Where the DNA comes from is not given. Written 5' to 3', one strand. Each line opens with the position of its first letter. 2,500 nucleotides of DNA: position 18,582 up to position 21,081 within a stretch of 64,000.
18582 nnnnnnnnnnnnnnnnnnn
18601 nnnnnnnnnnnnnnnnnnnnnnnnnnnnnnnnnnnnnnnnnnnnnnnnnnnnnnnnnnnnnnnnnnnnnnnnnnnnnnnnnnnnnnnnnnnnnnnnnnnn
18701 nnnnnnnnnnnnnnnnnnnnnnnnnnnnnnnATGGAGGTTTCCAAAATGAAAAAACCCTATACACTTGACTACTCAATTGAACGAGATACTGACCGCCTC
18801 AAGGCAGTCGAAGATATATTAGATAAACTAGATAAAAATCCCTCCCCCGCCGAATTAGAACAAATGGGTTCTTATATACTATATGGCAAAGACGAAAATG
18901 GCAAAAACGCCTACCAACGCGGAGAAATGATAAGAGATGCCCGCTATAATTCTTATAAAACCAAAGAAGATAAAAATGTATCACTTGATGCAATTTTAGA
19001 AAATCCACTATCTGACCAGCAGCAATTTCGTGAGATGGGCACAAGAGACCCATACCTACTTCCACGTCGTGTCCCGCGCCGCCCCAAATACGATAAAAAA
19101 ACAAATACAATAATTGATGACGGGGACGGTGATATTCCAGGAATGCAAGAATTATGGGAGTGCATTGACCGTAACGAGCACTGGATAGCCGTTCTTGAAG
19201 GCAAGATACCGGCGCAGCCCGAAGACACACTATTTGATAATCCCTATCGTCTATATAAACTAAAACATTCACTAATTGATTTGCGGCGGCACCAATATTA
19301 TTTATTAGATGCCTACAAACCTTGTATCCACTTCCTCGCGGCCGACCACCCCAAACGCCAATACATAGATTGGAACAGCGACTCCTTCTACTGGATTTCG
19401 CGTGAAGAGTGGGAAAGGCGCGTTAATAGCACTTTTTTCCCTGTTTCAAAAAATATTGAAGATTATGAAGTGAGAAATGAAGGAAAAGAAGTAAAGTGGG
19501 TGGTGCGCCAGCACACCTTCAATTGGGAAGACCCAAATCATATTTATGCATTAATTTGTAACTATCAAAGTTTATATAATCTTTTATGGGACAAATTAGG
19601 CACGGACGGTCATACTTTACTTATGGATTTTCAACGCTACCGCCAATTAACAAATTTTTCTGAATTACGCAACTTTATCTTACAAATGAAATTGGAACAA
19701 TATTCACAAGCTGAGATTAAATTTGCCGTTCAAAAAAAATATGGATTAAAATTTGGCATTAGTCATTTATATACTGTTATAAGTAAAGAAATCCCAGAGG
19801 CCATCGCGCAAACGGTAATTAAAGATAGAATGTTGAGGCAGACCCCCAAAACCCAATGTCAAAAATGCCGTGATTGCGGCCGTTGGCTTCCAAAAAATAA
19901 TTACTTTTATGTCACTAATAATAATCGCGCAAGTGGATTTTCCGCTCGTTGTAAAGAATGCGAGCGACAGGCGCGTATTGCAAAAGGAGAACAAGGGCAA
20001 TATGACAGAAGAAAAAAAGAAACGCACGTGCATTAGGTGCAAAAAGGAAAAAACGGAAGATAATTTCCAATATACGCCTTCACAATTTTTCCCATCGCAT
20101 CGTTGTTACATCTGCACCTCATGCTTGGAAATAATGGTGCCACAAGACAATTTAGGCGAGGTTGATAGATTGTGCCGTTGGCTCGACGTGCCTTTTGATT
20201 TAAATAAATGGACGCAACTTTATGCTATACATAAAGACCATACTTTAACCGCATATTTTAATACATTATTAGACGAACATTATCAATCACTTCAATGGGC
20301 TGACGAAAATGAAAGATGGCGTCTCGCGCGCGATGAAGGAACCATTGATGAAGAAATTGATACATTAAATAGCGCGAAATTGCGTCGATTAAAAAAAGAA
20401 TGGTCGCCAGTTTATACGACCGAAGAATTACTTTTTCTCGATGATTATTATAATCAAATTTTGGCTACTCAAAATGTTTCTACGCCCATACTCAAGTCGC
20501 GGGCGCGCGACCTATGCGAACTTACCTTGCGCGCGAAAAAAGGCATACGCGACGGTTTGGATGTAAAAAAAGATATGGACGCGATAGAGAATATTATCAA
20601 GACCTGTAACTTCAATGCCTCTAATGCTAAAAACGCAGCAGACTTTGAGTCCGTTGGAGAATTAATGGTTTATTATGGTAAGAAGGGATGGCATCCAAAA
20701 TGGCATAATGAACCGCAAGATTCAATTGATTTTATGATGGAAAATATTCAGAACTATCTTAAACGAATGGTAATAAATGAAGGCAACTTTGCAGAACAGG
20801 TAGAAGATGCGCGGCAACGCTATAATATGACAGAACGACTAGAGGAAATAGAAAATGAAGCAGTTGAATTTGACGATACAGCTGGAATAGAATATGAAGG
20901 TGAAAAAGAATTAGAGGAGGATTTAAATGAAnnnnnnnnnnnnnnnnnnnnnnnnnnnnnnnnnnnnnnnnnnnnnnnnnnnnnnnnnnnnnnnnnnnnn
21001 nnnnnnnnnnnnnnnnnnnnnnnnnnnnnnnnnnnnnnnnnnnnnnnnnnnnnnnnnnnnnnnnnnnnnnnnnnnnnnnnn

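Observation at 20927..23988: Terminase large subunit interrupted between ATPase and nuclease domains by a zinc-finger / Vsr-like homing endonuclease ORF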

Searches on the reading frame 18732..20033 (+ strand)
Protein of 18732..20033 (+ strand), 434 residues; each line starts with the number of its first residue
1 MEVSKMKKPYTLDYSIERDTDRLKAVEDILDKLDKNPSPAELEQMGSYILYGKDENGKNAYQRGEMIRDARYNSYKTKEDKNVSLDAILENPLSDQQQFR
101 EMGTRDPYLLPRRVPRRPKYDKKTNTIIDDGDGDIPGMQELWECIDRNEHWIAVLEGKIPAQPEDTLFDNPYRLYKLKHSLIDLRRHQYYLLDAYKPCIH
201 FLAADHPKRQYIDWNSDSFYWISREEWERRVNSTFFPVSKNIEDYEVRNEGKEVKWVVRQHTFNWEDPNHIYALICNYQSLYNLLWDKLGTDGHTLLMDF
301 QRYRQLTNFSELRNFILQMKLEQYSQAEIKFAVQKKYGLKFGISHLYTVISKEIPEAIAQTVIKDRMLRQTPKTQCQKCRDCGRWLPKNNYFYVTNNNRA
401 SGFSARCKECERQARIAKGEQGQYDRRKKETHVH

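Call 5: search_protein_families(library=pfam, proteins=[window:18732-20033:+], max_evalue=0.1)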
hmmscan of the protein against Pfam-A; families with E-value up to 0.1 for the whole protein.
window:18732-20033:+ (434 aa): 0 families

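Call 7: search_protein_families(library=phrogs, proteins=[window:18732-20033:+], max_evalue=0.01)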
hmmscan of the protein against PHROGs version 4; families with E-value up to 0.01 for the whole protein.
window:18732-20033:+ (434 aa): 4 families
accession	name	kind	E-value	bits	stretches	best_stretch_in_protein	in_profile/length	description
phrog_5767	-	transcription regulation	2.5e-15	57.8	1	40-413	77-392/393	sigma factor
phrog_1035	-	DNA, RNA and nucleotide metabolism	1.6e-05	25.9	1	367-428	54-112/271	endonuclease VII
phrog_3273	-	unknown function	0.0011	20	1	377-418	23-64/75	-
phrog_38143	-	unknown function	0.0081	17.3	0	251-288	33-68/70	-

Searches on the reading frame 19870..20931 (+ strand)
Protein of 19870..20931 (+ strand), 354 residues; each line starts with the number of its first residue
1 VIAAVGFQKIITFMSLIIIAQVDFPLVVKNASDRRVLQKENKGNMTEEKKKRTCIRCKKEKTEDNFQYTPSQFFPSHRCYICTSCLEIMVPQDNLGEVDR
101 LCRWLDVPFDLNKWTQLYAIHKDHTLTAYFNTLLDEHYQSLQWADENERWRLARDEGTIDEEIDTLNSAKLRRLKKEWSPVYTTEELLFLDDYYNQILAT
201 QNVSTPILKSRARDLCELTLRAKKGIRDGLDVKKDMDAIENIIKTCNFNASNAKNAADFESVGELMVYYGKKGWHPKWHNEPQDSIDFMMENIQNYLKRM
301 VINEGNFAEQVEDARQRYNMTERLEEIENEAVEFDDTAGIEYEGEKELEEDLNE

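Call 5: search_protein_families(library=pfam, proteins=[window:19870-20931:+], max_evalue=0.1)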
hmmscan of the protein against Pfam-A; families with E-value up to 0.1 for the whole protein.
window:19870-20931:+ (354 aa): 0 families

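Call 7: search_protein_families(library=phrogs, proteins=[window:19870-20931:+], max_evalue=0.01)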
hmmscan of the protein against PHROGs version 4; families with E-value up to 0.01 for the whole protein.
window:19870-20931:+ (354 aa): 2 families
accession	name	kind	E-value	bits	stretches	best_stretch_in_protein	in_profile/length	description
phrog_3314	-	unknown function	6.4e-37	128.6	1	48-316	3-279/286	-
phrog_2539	-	unknown function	0.0081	17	0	39-87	83-130/229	-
